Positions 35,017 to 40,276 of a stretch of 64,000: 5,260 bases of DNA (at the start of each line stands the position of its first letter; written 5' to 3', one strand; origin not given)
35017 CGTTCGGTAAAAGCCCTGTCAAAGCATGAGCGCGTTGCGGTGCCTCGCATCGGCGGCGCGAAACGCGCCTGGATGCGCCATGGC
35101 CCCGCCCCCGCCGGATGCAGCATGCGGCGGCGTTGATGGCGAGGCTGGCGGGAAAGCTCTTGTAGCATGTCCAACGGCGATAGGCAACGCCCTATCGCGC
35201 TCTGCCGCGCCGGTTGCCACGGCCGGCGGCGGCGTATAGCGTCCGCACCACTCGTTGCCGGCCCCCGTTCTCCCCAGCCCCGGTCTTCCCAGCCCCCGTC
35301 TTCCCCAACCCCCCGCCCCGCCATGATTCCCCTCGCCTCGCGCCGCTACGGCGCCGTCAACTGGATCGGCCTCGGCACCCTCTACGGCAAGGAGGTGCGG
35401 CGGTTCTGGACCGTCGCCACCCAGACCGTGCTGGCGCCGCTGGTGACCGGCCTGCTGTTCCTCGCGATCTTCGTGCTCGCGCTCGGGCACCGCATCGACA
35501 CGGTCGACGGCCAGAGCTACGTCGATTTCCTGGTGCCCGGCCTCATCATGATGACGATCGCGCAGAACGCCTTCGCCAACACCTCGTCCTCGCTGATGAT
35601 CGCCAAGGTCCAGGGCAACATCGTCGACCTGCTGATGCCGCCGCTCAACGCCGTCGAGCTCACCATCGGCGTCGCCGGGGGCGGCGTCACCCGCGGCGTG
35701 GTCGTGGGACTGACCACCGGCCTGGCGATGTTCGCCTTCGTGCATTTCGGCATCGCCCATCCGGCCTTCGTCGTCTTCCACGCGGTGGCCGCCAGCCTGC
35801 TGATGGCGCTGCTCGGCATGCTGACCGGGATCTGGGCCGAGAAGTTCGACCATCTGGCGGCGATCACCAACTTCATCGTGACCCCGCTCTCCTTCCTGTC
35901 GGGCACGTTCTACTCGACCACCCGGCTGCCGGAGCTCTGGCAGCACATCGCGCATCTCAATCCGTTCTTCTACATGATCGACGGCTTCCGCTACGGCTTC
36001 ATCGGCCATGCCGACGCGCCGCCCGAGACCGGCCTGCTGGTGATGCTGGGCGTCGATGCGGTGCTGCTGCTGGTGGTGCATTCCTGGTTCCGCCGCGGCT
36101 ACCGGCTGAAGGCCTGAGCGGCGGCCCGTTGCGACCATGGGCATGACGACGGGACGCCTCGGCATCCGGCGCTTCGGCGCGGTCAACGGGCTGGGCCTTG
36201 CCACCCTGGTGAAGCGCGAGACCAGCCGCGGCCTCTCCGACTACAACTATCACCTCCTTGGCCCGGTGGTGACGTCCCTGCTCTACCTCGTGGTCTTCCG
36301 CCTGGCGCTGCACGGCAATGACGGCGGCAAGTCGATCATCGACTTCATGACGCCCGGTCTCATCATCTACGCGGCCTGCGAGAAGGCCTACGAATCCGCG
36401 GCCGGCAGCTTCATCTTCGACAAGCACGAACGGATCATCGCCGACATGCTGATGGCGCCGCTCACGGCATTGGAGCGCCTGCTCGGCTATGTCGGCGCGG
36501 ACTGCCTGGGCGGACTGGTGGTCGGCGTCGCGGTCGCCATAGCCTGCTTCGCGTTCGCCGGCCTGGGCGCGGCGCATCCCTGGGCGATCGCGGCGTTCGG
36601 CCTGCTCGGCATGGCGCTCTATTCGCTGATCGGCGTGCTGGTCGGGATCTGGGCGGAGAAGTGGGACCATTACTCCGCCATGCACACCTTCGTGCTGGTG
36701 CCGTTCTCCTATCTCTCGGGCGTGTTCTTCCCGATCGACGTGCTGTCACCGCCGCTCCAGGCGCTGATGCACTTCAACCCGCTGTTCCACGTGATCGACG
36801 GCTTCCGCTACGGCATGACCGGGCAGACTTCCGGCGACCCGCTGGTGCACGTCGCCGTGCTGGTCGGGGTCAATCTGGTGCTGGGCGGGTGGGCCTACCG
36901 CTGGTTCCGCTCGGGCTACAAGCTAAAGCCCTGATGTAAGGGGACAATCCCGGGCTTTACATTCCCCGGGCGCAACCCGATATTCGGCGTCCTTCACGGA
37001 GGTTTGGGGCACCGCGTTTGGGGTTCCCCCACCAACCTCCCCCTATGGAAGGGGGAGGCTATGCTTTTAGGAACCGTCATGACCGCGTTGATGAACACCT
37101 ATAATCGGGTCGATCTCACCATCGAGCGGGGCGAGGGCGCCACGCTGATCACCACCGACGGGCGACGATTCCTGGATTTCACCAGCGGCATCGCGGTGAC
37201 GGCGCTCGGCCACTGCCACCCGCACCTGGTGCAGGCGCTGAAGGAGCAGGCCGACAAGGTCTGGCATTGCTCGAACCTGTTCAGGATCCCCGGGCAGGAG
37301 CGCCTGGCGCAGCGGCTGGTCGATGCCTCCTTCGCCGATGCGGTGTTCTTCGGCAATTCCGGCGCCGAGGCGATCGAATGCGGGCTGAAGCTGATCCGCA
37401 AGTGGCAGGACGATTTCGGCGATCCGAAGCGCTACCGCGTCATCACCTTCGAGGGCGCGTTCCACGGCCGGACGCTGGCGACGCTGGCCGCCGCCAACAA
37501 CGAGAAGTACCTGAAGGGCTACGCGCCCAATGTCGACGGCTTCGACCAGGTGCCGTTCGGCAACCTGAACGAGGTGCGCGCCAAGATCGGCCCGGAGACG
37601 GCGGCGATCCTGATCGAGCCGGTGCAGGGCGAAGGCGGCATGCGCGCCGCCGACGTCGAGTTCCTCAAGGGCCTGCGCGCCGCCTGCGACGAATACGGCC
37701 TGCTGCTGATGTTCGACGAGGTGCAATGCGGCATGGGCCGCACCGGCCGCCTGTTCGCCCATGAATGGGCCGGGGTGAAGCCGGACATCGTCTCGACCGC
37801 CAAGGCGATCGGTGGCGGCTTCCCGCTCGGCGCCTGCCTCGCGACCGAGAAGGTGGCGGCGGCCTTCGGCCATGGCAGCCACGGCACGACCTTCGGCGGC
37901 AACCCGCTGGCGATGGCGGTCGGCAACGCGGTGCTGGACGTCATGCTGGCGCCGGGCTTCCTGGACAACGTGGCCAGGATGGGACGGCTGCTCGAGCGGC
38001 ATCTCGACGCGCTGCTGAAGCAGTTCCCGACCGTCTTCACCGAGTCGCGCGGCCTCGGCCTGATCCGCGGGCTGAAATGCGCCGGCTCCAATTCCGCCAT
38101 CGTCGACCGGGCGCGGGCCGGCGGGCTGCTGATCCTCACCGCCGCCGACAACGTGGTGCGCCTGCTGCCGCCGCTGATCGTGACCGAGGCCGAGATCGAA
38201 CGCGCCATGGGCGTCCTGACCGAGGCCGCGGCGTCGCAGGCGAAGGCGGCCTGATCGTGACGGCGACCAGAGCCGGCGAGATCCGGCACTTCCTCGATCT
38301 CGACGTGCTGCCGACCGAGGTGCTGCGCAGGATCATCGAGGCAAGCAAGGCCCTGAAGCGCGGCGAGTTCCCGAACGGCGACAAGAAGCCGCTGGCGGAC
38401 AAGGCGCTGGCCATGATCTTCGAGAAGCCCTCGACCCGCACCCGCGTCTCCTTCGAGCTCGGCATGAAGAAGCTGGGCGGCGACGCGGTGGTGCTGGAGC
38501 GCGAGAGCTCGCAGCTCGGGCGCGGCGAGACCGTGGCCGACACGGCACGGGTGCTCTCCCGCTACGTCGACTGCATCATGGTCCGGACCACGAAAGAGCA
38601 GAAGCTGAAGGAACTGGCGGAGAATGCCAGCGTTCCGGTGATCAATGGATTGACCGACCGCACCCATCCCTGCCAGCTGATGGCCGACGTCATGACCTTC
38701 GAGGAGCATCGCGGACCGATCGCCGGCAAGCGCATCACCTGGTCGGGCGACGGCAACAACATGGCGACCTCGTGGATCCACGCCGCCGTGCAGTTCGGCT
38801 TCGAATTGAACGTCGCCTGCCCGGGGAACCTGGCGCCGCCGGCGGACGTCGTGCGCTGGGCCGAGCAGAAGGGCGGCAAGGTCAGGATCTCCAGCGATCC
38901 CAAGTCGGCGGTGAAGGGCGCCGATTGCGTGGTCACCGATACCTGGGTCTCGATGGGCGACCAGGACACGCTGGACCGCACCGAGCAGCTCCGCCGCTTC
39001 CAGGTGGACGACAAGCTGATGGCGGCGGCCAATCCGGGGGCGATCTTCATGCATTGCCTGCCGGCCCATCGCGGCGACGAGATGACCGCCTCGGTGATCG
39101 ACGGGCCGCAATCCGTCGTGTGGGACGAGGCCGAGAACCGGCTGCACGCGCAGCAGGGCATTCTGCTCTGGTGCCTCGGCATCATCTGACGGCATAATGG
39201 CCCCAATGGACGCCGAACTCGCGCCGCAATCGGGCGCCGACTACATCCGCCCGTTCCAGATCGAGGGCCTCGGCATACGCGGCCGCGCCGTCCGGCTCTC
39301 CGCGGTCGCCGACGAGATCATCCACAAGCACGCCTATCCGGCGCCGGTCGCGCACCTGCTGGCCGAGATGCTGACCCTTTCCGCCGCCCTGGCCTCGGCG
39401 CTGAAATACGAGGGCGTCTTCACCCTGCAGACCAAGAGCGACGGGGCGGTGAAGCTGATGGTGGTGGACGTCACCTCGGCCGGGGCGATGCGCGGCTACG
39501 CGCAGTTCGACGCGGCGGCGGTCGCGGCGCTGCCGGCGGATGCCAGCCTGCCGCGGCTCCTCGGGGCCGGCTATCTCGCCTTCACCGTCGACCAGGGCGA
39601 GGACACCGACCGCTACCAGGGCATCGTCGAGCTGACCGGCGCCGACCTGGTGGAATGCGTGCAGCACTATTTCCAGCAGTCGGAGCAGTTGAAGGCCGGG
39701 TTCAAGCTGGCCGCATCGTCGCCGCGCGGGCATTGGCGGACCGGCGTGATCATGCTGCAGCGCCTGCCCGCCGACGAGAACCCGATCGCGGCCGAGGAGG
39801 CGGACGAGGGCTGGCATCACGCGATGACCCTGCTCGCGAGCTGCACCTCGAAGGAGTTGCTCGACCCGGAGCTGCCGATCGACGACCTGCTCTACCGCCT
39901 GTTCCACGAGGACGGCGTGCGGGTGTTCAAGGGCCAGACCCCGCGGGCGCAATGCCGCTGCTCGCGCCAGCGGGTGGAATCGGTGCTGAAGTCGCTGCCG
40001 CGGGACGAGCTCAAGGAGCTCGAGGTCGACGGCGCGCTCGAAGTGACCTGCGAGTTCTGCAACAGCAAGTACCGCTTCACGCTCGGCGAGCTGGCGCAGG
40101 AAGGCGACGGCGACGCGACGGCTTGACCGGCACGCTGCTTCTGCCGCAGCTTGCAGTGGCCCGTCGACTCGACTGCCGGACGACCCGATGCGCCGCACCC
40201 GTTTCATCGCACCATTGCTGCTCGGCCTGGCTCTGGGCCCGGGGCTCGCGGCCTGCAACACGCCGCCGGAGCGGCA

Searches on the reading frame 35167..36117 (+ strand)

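Call 39: search_protein_families(library=pfam, proteins=[window:35167-36117:+], max_evalue=0.0001)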
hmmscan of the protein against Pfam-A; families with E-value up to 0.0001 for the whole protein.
window:35167-36117:+ (316 aa): 2 families
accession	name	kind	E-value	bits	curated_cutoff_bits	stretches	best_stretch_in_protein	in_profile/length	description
PF01061.29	ABC2_membrane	-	9.2e-30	104.2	26.9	1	71-278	5-210/211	ABC-2 type transporter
PF12698.13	ABC2_membrane_3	-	7.4e-10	38.9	31.6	1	116-275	158-316/347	ABC-2 family transporter protein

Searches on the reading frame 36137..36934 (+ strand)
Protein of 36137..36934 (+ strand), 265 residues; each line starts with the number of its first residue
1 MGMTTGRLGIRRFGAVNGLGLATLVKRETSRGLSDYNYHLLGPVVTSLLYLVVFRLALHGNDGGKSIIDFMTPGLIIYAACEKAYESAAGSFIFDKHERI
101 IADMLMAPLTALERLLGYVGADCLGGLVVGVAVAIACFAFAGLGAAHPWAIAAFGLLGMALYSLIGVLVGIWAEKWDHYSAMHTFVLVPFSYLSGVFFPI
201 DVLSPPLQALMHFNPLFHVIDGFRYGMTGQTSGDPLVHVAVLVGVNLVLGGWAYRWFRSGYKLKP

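Call 39: search_protein_families(library=pfam, proteins=[window:36137-36934:+], max_evalue=0.0001)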
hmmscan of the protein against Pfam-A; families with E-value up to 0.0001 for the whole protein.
window:36137-36934:+ (265 aa): 2 families
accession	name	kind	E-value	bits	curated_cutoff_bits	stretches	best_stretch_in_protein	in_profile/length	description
PF01061.29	ABC2_membrane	-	2.6e-27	96.2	26.9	1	22-227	4-210/211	ABC-2 type transporter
PF12698.13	ABC2_membrane_3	-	1.2e-14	54.6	31.6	1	69-248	162-340/347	ABC-2 family transporter protein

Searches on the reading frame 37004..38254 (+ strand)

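Call 39: search_protein_families(library=pfam, proteins=[window:37004-38254:+], max_evalue=0.0001)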
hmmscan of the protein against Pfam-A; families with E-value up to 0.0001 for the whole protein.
window:37004-38254:+ (416 aa): 1 family
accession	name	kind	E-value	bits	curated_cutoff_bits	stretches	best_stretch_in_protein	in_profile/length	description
PF00202.27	Aminotran_3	-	1.3e-118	396.6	30.5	1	35-408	8-402/403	Aminotransferase class-III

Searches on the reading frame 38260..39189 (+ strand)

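Call 39: search_protein_families(library=pfam, proteins=[window:38260-39189:+], max_evalue=0.0001)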
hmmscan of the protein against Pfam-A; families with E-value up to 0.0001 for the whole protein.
window:38260-39189:+ (309 aa): 2 families
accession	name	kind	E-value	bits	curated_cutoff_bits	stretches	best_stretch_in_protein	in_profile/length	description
PF00185.30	OTCace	-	2.1e-52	177.8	29.4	1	156-305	2-157/157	Aspartate/ornithine carbamoyltransferase, Asp/Orn binding domain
PF02729.26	OTCace_N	-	1.6e-48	165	29.9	1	9-149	1-148/148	Aspartate/ornithine carbamoyltransferase, carbamoyl-P binding domain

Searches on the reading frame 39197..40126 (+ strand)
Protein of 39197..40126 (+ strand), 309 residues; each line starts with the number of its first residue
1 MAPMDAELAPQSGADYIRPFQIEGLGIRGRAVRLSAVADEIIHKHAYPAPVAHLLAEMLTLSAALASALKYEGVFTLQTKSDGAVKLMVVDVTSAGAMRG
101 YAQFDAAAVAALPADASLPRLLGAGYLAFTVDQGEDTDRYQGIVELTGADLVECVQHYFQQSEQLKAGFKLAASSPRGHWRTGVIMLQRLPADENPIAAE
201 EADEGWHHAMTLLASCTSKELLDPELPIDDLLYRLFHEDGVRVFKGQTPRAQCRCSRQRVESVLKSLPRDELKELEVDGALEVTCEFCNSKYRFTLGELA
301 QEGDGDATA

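Call 7: search_protein_families(library=pfam, proteins=[window:39197-40126:+], max_evalue=0.001)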
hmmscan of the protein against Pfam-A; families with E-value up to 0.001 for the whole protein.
window:39197-40126:+ (309 aa): 1 family
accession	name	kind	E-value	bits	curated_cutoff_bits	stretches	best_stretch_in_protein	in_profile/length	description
PF01430.24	HSP33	-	5.3e-73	246.2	21.4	1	15-295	1-273/273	Hsp33 protein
